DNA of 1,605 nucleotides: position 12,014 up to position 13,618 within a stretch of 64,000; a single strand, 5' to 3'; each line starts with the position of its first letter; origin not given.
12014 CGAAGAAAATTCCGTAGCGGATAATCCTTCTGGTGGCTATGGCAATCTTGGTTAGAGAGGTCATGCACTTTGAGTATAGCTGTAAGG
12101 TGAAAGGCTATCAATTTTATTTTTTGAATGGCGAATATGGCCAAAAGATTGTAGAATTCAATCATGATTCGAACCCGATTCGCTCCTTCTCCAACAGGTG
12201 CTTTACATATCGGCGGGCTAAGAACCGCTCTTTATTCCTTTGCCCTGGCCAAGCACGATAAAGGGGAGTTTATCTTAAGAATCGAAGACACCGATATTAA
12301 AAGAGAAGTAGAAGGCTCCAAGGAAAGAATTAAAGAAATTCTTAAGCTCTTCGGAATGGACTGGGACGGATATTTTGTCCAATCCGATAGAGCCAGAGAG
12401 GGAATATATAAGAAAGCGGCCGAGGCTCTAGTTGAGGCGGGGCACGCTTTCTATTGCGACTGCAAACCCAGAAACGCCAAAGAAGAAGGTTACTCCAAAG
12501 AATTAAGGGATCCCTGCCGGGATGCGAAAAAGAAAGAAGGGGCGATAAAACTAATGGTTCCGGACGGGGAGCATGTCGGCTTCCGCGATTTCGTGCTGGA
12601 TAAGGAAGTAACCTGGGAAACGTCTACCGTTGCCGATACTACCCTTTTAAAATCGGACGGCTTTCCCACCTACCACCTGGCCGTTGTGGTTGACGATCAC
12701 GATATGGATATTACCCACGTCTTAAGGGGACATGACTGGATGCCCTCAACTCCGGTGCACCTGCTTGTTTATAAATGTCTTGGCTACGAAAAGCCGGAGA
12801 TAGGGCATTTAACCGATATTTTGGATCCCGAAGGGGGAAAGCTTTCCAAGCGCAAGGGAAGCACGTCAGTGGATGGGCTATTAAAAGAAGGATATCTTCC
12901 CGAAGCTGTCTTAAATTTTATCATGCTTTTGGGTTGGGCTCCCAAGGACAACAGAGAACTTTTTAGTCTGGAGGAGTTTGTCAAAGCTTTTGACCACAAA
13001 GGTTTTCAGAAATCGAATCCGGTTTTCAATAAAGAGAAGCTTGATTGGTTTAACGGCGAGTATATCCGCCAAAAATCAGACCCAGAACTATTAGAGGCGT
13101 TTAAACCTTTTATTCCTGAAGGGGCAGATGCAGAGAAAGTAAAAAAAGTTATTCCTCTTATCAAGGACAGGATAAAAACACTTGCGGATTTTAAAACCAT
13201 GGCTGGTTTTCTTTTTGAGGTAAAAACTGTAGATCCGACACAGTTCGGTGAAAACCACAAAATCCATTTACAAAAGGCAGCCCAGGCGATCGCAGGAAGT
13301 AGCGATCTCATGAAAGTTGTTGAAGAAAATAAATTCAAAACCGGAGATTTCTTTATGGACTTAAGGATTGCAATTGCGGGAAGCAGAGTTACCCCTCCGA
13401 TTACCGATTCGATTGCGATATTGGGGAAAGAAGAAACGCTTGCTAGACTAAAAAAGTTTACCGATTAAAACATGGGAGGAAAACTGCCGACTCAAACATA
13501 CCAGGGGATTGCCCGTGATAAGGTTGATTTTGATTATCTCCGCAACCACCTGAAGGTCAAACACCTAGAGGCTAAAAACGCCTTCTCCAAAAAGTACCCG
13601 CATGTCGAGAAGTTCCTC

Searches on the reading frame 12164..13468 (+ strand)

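Call 70: search_protein_families(library=pfam, proteins=[window:12164-13468:+], max_evalue=0.00001)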
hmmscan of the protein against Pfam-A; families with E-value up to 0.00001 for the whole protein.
window:12164-13468:+ (434 aa): 2 families
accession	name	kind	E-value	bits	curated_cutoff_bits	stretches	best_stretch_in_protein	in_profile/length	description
PF00749.27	tRNA-synt_1c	-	1e-79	268.2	23.4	1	2-295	2-314/314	tRNA synthetases class I (E and Q), catalytic domain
PF19269.4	Anticodon_2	-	2.1e-24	86.9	23.6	1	308-431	1-139/141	Anticodon binding domain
